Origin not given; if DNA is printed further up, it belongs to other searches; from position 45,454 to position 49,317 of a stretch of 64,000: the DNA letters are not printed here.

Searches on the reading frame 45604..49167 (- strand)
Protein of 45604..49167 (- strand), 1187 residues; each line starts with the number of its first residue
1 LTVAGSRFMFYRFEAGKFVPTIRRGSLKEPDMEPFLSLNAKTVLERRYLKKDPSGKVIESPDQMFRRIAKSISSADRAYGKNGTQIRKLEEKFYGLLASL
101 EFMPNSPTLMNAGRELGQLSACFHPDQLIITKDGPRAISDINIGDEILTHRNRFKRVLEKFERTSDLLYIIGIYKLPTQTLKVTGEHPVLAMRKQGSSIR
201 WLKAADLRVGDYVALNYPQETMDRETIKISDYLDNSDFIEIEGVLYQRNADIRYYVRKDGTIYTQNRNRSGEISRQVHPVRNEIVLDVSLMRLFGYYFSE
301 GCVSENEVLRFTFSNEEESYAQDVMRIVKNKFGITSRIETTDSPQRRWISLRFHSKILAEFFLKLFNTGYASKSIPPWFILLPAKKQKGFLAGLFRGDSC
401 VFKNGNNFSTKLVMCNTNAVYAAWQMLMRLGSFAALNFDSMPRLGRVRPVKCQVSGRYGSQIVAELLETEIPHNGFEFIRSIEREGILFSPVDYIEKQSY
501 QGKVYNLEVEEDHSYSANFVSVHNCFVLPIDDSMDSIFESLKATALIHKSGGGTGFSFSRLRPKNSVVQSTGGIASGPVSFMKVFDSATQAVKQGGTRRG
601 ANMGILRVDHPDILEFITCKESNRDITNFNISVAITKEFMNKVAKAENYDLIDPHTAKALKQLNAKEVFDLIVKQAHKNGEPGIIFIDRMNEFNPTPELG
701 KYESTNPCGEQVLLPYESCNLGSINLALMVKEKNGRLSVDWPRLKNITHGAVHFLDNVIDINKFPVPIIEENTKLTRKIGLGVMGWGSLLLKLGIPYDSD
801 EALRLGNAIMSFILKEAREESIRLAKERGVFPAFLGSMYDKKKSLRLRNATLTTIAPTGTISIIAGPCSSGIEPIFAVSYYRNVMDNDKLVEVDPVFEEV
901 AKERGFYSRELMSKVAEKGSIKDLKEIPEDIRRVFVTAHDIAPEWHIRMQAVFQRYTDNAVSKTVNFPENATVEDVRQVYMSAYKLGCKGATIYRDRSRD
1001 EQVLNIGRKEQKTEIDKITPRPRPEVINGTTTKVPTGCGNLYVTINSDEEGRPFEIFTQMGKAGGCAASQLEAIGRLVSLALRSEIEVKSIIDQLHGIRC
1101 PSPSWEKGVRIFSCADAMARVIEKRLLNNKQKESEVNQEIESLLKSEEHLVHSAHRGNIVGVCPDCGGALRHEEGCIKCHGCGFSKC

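Call 87: search_protein_families(library=pfam, proteins=[window:45604-49167:-], max_evalue=0.00001)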
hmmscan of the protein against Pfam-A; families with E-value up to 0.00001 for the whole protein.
window:45604-49167:- (1187 aa): 6 families
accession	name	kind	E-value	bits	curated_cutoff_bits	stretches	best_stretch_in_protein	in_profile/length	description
PF02867.20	Ribonuc_red_lgC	-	5.5e-136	454.7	23.9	1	524-994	2-523/523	Ribonucleotide reductase, barrel domain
PF00317.26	Ribonuc_red_lgN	-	1.1e-23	83.5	28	1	35-117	2-77/77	Ribonucleotide reductase, all-alpha domain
PF12637.14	TSCPD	-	5.2e-22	78.4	22.8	1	1032-1124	5-86/88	TSCPD domain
PF14528.11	LAGLIDADG_3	-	3.3e-12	46.9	22.5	1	288-361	2-77/82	LAGLIDADG-like domain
PF14890.11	Intein_splicing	-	2.9e-10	40.6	35.8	1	178-524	58-155/155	Intein splicing domain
PF13403.11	Hint_2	-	2.3e-06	28.5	28.4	0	122-165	2-45/147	Hint domain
